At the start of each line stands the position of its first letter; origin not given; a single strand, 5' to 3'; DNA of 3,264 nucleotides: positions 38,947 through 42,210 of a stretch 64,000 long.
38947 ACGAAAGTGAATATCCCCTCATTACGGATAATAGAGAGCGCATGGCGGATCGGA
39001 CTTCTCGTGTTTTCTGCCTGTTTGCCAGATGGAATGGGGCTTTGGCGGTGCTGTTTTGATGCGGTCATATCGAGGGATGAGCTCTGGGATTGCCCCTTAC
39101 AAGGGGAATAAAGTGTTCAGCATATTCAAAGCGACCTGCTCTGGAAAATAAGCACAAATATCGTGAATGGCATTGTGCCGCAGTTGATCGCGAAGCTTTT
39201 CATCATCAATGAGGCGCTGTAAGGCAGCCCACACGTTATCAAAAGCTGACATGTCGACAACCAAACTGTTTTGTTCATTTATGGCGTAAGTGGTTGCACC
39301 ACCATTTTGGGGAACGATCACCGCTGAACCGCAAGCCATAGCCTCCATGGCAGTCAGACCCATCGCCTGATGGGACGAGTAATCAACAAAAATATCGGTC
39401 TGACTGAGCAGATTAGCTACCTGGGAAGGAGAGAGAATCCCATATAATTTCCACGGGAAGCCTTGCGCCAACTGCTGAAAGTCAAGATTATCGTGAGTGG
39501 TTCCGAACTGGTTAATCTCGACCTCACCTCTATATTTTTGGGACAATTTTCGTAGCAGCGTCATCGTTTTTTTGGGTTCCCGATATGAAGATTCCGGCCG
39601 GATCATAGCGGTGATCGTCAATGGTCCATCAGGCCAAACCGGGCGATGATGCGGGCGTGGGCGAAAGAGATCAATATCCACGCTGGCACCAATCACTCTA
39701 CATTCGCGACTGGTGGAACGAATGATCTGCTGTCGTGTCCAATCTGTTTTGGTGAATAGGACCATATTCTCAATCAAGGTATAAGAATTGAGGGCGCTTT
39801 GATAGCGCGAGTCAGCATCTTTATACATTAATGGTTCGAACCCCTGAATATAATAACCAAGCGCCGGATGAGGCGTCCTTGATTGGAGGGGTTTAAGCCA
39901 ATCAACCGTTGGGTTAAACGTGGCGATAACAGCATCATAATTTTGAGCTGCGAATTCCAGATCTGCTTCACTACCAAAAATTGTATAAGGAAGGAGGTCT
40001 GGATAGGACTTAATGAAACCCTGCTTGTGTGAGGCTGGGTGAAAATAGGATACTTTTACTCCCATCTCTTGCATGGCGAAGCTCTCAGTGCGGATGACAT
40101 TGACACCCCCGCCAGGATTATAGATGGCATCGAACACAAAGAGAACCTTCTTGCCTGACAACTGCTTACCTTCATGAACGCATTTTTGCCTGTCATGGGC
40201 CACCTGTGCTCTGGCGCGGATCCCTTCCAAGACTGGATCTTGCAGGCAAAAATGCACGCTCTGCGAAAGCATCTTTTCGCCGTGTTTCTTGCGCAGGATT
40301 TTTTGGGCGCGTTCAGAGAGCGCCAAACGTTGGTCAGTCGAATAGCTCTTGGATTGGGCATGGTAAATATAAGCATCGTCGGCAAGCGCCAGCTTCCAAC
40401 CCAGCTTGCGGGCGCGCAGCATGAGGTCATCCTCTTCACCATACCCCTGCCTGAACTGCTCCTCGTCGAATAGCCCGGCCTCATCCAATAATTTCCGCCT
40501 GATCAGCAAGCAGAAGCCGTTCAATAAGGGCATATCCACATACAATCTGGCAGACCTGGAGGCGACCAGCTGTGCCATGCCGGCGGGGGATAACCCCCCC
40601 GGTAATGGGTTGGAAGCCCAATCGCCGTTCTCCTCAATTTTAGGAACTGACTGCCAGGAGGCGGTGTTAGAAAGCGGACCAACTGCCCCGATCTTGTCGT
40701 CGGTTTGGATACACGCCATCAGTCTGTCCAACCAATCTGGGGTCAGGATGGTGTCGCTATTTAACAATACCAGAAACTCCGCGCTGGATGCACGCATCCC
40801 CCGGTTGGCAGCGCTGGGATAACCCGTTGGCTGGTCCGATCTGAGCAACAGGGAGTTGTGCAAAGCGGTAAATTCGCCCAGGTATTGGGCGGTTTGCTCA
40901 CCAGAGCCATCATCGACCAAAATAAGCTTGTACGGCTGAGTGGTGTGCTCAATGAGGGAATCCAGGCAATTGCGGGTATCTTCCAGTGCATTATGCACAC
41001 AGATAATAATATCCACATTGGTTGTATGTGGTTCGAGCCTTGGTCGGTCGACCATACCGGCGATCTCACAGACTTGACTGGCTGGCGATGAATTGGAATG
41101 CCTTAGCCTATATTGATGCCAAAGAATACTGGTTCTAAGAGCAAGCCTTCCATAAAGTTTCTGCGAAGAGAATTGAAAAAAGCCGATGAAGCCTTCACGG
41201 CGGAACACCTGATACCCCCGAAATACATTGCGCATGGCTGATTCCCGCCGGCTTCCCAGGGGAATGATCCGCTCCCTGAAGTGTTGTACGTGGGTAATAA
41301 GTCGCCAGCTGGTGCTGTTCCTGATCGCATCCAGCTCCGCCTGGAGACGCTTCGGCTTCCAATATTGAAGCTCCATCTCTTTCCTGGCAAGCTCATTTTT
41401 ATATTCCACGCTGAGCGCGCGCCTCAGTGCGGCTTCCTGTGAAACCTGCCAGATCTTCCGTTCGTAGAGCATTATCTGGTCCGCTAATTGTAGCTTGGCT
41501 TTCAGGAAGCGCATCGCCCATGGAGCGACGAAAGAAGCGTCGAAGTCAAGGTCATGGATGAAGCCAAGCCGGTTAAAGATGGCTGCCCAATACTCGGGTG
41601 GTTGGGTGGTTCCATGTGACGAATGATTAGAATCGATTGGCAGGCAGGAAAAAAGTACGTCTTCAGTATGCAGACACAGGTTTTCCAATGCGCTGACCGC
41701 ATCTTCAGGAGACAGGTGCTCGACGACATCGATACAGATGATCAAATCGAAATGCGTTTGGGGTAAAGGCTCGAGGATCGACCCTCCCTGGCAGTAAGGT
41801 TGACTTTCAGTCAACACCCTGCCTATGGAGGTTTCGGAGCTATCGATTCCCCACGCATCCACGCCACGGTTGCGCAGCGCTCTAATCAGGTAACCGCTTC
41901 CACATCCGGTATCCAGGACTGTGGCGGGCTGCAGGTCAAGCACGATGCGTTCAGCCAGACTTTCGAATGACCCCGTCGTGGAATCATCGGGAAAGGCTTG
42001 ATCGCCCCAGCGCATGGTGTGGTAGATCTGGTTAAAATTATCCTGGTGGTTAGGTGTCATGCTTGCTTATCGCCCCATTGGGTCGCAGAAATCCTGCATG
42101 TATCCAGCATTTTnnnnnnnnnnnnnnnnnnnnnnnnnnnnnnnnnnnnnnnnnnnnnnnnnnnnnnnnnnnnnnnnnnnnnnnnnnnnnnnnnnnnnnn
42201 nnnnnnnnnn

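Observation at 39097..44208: Wzm/Wzt exporter followed by a single 987-aa methyltransferase / coiled-coil / GT2 / GT-B protein: candidate fused chain-terminator, molecular ruler and polymerase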

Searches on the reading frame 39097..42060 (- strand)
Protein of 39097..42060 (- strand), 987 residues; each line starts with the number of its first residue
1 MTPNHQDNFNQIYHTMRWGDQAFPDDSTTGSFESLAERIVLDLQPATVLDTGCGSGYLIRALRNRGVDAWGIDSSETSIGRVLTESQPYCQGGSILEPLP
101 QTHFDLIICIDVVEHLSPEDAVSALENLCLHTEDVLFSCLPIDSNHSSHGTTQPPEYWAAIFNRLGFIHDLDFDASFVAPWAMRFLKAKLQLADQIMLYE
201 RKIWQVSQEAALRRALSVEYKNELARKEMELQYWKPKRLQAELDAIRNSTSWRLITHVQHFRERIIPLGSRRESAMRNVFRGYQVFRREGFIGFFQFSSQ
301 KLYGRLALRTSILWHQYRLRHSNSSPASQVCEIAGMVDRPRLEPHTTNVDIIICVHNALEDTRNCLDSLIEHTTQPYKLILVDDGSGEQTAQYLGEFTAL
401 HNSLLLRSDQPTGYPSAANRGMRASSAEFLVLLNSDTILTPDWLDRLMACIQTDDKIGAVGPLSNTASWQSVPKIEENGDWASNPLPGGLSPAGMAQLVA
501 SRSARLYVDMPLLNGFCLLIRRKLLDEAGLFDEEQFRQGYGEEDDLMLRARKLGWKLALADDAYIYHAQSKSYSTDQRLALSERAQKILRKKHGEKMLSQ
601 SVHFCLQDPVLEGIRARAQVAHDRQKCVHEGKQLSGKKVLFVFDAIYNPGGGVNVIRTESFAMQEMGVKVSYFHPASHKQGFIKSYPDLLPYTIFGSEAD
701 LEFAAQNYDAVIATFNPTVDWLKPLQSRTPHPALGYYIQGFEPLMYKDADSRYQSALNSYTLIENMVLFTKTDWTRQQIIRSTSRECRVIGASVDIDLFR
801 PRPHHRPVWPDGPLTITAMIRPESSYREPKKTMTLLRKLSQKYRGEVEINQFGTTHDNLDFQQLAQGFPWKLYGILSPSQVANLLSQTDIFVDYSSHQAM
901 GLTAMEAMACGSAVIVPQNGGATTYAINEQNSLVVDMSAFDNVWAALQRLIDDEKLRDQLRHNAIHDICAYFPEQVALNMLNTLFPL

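Call 6: search_protein_families(library=pfam, proteins=[window:39097-42060:-], max_evalue=0.01)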
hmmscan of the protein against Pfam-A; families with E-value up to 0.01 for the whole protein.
window:39097-42060:- (987 aa): 16 families
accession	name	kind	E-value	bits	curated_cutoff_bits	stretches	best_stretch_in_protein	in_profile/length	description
PF00535.33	Glycos_transf_2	-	7.6e-20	71.9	23.3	1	351-461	2-113/168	Glycosyl transferase family 2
PF00534.26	Glycos_transf_1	-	8.7e-14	51.9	26.4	1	872-965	77-170/172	Glycosyl transferases group 1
PF13489.12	Methyltransf_23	-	1.4e-11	44.8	27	1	42-125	20-101/164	Methyltransferase domain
PF13641.12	Glyco_tranf_2_3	-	1.6e-11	45.1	27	1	351-572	5-216/230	Glycosyltransferase like family 2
PF13649.12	Methyltransf_25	-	6.3e-10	40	27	1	48-128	1-89/97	Methyltransferase domain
PF08241.18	Methyltransf_11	-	8.8e-10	39.5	21.2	1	49-125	1-83/95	Methyltransferase domain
PF10111.15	Glyco_tranf_2_2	-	1.4e-09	38.3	27.3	1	351-453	2-108/276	Glycosyltransferase like family 2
PF08242.18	Methyltransf_12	-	2.9e-09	38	30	1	49-128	1-88/98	Methyltransferase domain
PF13692.12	Glyco_trans_1_4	-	7.3e-09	36.5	27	1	835-953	20-142/142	Glycosyl transferases group 1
PF13524.12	Glyco_trans_1_2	-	2.2e-06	28.1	25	1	869-969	28-130/144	Glycosyl transferase-like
PF13847.12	Methyltransf_31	-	1.4e-05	25.3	27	1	47-118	6-88/145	Methyltransferase domain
PF07021.18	MetW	-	0.00012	22.2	21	1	46-108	15-80/193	Methionine biosynthesis protein MetW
PF13712.12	Glyco_tranf_2_5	-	0.00013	22.2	27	1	413-465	40-93/210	Glycosyltransferase like family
PF20706.3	GT4-conflict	-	0.0028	17.1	26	1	878-936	272-335/385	Family 4 Glycosyltransferase in conflict systems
PF13632.12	Glyco_trans_2_3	-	0.0032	17.7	27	0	431-571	3-127/198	Glycosyl transferase family group 2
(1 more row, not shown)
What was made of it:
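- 40156..41025 (-): GT2 (GT-A fold) glycosyltransferase module (residues 346-635). Pfam Glycos_transf_2 E 7.6e-20 (call 6).
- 39100..40155 (-): GT4-like GT-B glycosyltransferase module (residues 636-987). Pfam Glycos_transf_1 E 8.7e-14 (call 6).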

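Call 8: search_solved_structures(query=window:39097-42060:-, max_evalue=0.01)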
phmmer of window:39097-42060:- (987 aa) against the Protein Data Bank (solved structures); distinct sequences matched with E-value up to 0.01: 28.
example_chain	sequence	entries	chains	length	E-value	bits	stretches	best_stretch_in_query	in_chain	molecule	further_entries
2z87_A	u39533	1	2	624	1.4e-16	63.2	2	338-576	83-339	Chondroitin synthase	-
2z86_A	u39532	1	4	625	1.4e-16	63.2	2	338-576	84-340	Chondroitin synthase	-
5hea_A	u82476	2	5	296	2.5e-08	35.9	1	349-451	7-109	Putative glycosyltransferase (GalT1)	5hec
3e8s_A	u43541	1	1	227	1.7e-06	29.8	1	39-81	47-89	Putative SAM Dependent Methyltransferase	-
5i45_A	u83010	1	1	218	4.3e-05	25.2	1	878-966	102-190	Glycosyl transferases group 1 family protein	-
3c4q_A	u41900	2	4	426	0.00014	23.5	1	877-967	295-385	Predicted glycosyltransferases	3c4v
3c48_A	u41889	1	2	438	0.00014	23.5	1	877-967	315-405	Predicted glycosyltransferases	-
6p61_A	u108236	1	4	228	0.0002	23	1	348-451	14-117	Glycosyltransferase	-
6kih_A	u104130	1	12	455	0.00026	22.6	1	881-980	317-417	Tll1590 protein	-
5mlz_A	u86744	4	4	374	0.00027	22.5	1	347-457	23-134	Dolichol monophosphate mannose synthase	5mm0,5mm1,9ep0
8bz8_A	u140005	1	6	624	0.00028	22.5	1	349-449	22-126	Glycosyltransferase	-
8bz4_A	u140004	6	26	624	0.00028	22.5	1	349-449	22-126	Glycosyltransferase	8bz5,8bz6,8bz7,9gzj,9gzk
3l7i_A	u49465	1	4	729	0.00037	22.1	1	349-440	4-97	Teichoic acid biosynthesis protein F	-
3l7m_A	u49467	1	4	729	0.00037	22.1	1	349-440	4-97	Teichoic acid biosynthesis protein F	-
3l7j_A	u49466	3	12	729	0.00037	22.1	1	349-440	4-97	Teichoic acid biosynthesis protein F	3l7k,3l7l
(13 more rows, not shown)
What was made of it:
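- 40156..41025 (-): Best solved relative is chondroitin polymerase K4CP, E 1.4e-16 (call 8).
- Its closest solved GT-A relative is a bifunctional polymerase, K4CP (call 8).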

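Call 9: find_homologous_proteins(query=window:39097-42060:-, max_evalue=1e-10)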
Query window:39097-42060:- (987 aa): 1093 proteins with E <= 1e-10 among 8000 candidates; the best 120 are listed.
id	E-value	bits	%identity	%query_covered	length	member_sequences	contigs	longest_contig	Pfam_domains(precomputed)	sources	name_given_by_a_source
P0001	0.0e+0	2300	100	100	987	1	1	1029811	PF13847.13,PF13489.13,PF10111.15,PF13641.13,PF00534.27,PF13649.13,PF13524.13,PF00535.33,PF08241.19,PF08242.19,PF13692.13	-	-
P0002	0.0e+0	2060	89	100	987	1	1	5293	PF13489.13,PF10111.15,PF13641.13,PF00534.27,PF13649.13,PF13524.13,PF00535.33,PF08241.19,PF08242.19,PF13692.13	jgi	jgi:GT2 family glycosyltransferase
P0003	0.0e+0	1915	82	100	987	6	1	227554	PF13847.13,PF13489.13,PF10111.15,PF13641.13,PF00534.27,PF13649.13,PF13524.13,PF00535.33,PF08241.19,PF08242.19,PF13692.13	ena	-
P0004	0.0e+0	1667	72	100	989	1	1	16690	PF13712.13,PF13489.13,PF10111.15,PF13641.13,PF00534.27,PF13649.13,PF13524.13,PF00535.33,PF08241.19,PF08242.19,PF13692.13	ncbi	-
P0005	0.0e+0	1612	70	100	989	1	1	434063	PF13712.13,PF13847.13,PF13489.13,PF10111.15,PF13641.13,PF00534.27,PF13649.13,PF00535.33,PF08241.19,PF08242.19,PF13692.13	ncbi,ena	-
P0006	0.0e+0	1607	70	100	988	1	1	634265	PF13489.13,PF10111.15,PF13524.13,PF00535.33,PF08241.19,PF13692.13,PF13712.13,PF13847.13,PF13641.13,PF00534.27,PF13649.13,PF08242.19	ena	-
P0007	0.0e+0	1585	70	100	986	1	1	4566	PF13847.13,PF13489.13,PF10111.15,PF13641.13,PF00534.27,PF13649.13,PF00535.33,PF08241.19,PF08242.19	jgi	jgi:GT2 family glycosyltransferase/SAM-dependent methyltransferase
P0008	0.0e+0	1533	67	100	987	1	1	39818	PF13489.13,PF10111.15,PF13641.13,PF00534.27,PF13649.13,PF13524.13,PF00535.33,PF08241.19,PF08242.19,PF13692.13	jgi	jgi:GT2 family glycosyltransferase/glycosyltransferase involved in cell wall biosynthesis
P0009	0.0e+0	1519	66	100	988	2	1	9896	PF13847.13,PF13489.13,PF10111.15,PF13641.13,PF00534.27,PF13649.13,PF13524.13,PF00535.33,PF08241.19,PF08242.19,PF13692.13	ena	-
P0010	0.0e+0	1515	66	100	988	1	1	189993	PF13712.13,PF13489.13,PF10111.15,PF13641.13,PF00534.27,PF13649.13,PF00535.33,PF08241.19,PF08242.19,PF13692.13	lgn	-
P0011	0.0e+0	1510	66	100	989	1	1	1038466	PF13847.13,PF13489.13,PF10111.15,PF13641.13,PF00534.27,PF13649.13,PF13524.13,PF00535.33,PF08241.19,PF08242.19,PF13692.13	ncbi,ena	-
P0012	0.0e+0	1508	65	100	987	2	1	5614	PF13847.13,PF13489.13,PF10111.15,PF13641.13,PF00534.27,PF13649.13,PF13524.13,PF00535.33,PF08241.19,PF08242.19,PF13692.13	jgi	jgi:GT2 family glycosyltransferase/SAM-dependent methyltransferase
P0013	0.0e+0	1491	65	100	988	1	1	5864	PF13847.13,PF13489.13,PF10111.15,PF13641.13,PF00534.27,PF13649.13,PF13524.13,PF00535.33,PF08241.19,PF08242.19,PF13692.13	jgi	jgi:GT2 family glycosyltransferase/glycosyltransferase involved in cell wall biosynthesis/SAM-depend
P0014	0.0e+0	1491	64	100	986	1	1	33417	PF13489.13,PF10111.15,PF13641.13,PF00534.27,PF13649.13,PF13524.13,PF00535.33,PF08241.19,PF08242.19,PF13692.13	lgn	-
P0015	0.0e+0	1473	65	100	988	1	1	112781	PF13489.13,PF10111.15,PF13641.13,PF00534.27,PF13649.13,PF13524.13,PF00535.33,PF08241.19,PF08242.19,PF13692.13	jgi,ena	-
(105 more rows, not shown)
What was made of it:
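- Tried and rejected: More than 100 cluster representatives have the same length and domain order (call 9), so this is rejected.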

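Call 24: find_related_loci(query=A1, collection=genome_contigs, flank=10000)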
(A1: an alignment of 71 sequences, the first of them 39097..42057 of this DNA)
Query A1 (986 aa) in genome_contigs; peptide patterns used: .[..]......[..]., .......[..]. (x = any residue, [..] = any of these).
600 stretches matched a pattern (row limit reached: there are more); 600 encode a relative of the query (tblastn E <= 1e-3); the best 80 are kept; 80 distinct loci.
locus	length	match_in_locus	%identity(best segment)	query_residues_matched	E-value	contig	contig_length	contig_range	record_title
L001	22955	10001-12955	82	1-985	0e+0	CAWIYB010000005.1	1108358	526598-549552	MAG: uncultured Chloroflexia bacterium isolate MFD05942.bin.1.129 genome assembly, contig: contig_65069, whole genome sh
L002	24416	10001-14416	70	5-984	0e+0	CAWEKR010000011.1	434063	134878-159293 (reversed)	MAG: uncultured Chloroflexia bacterium isolate MFD05942.bin.3.255 genome assembly, contig: contig_34842, whole genome sh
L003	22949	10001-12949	62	3-984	0e+0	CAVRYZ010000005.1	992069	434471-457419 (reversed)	MAG: uncultured Chloroflexia bacterium isolate MFD05942.bin.2.86 genome assembly, contig: contig_3979, whole genome shot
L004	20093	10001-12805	44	32-984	0e+0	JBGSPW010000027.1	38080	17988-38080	MAG: Thermoflexales bacterium isolate JTS-AC314 k141_2302519, whole genome shotgun sequence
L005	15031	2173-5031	43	24-984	0e+0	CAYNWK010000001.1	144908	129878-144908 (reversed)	MAG TPA_asm: uncultured Anaerolineaceae bacterium isolate SRP214966_co2_130 genome assembly, contig: NODE_45_length_1449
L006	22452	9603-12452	41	31-984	0e+0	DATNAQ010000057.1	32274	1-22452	MAG TPA_asm: Polyangia bacterium isolate SMAG_U11165 k141_3967109, whole genome shotgun sequence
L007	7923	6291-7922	65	1-542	0e+0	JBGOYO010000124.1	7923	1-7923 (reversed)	MAG: Anaerolineae bacterium isolate OBJ_0618_130150_41 k141_2232093_length_7923_cov_21.2391, whole genome shotgun sequen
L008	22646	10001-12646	45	99-984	0e+0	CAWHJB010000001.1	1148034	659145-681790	MAG: uncultured Chloroflexia bacterium isolate MFD02923.bin.2.67 genome assembly, contig: contig_12991, whole genome sho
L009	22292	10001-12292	48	219-984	0e+0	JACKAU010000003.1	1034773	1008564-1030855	MAG: Anaerolineales bacterium isolate HK-STAS-CHLO-3 HK-STAS-CHLO-3_3, whole genome shotgun sequence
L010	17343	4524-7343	42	33-984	0e+0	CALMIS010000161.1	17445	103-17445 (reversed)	MAG TPA_asm: uncultured Chloroflexi bacterium isolate SRR2107183_bin.79_CONCOCT_v1.1_MAG genome assembly, contig: ERZ794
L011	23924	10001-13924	47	209-985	0e+0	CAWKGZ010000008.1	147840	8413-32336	MAG: uncultured Chloroflexia bacterium isolate MFD04716.bin.2.174 genome assembly, contig: contig_44198, whole genome sh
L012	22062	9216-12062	41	25-984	0e+0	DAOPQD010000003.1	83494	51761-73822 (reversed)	MAG TPA_asm: Anaerolineae bacterium isolate AMR_MDS_1531 NODE_348_length_83494_cov_43.400041, whole genome shotgun seque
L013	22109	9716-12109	44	195-986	0e+0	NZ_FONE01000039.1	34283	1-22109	Nitrosomonas sp. Nm166, whole genome shotgun sequence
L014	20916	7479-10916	48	5-985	0e+0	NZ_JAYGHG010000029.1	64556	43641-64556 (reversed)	Nodularia harveyana UHCC-0300 NODE_29_length_64556_cov_30.167611, whole genome shotgun sequence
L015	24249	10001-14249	45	13-985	0e+0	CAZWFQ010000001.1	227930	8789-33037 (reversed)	MAG TPA_asm: uncultured Anaerolineaceae bacterium isolate SRP192927_co7_404 genome assembly, contig: NODE_25_length_2279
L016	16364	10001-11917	50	344-984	0e+0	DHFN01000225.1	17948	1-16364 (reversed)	MAG TPA_asm: Anaerolineales bacterium UBA4823 UBA4823_contig_200778, whole genome shotgun sequence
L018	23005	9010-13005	45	244-984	0e+0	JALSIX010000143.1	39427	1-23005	MAG: Caldilineaceae bacterium isolate 354-166_metabat2_scaf2bin.054 354-166_scaffold_859_c1, whole genome shotgun sequen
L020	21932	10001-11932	49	337-984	0e+0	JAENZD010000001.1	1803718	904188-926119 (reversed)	MAG: Anaerolineaceae bacterium isolate BL5_bin.16 BL5_bin16_NODE_1_length_1803718_cov_19.086265, whole genome shotgun se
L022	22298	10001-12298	43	220-984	0e+0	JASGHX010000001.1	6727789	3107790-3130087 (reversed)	MAG: Rubrivivax sp. isolate 5N023 JMF-2111-06-0005.ont.bin.23_0, whole genome shotgun sequence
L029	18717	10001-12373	39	212-985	1e-175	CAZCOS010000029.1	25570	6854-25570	MAG TPA_asm: uncultured Sterolibacterium sp. isolate SRP263991_co5_122 genome assembly, contig: NODE_3851_length_25570_c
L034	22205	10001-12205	40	239-984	3e-168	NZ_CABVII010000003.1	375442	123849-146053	Pseudomonas fluorescens isolate PS862, whole genome shotgun sequence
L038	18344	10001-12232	40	240-985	4e-151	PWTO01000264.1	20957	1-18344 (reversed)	MAG: Chromatiaceae bacterium isolate CSSed11_194 CS-Sed11-C2650, whole genome shotgun sequence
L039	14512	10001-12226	39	242-985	3e-153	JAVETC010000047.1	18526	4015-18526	MAG: Desulfuromonas sp. isolate BF1_81 scaffold_4619_c1_biofilm_2017, whole genome shotgun sequence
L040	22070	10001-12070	39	303-984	5e-136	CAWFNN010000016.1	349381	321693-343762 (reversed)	MAG: uncultured Alphaproteobacteria bacterium isolate MFD06092.bin.2.160 genome assembly, contig: contig_43351, whole ge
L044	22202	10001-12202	36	217-984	4e-152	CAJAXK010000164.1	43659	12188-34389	MAG: uncultured Bacteroidales bacterium isolate Loc080925-8-8m_bin-499 genome assembly, contig: bin-499:164/498, whole g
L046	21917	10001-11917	40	348-984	2e-137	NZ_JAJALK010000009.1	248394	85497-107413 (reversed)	Methylobacterium brachiatum strain B0021 NODE_9_length_248394_cov_66.754391, whole genome shotgun sequence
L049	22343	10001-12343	38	199-984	4e-160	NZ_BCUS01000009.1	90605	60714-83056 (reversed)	Variovorax boronicumulans NBRC 103145, whole genome shotgun sequence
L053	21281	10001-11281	33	202-651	6e-48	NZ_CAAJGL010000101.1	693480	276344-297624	Paraburkholderia sp. BCC1884, whole genome shotgun sequence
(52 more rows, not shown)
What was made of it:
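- Head swapping on a homologous core (39-49% identity over GT2 plus GT-B, call 24):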
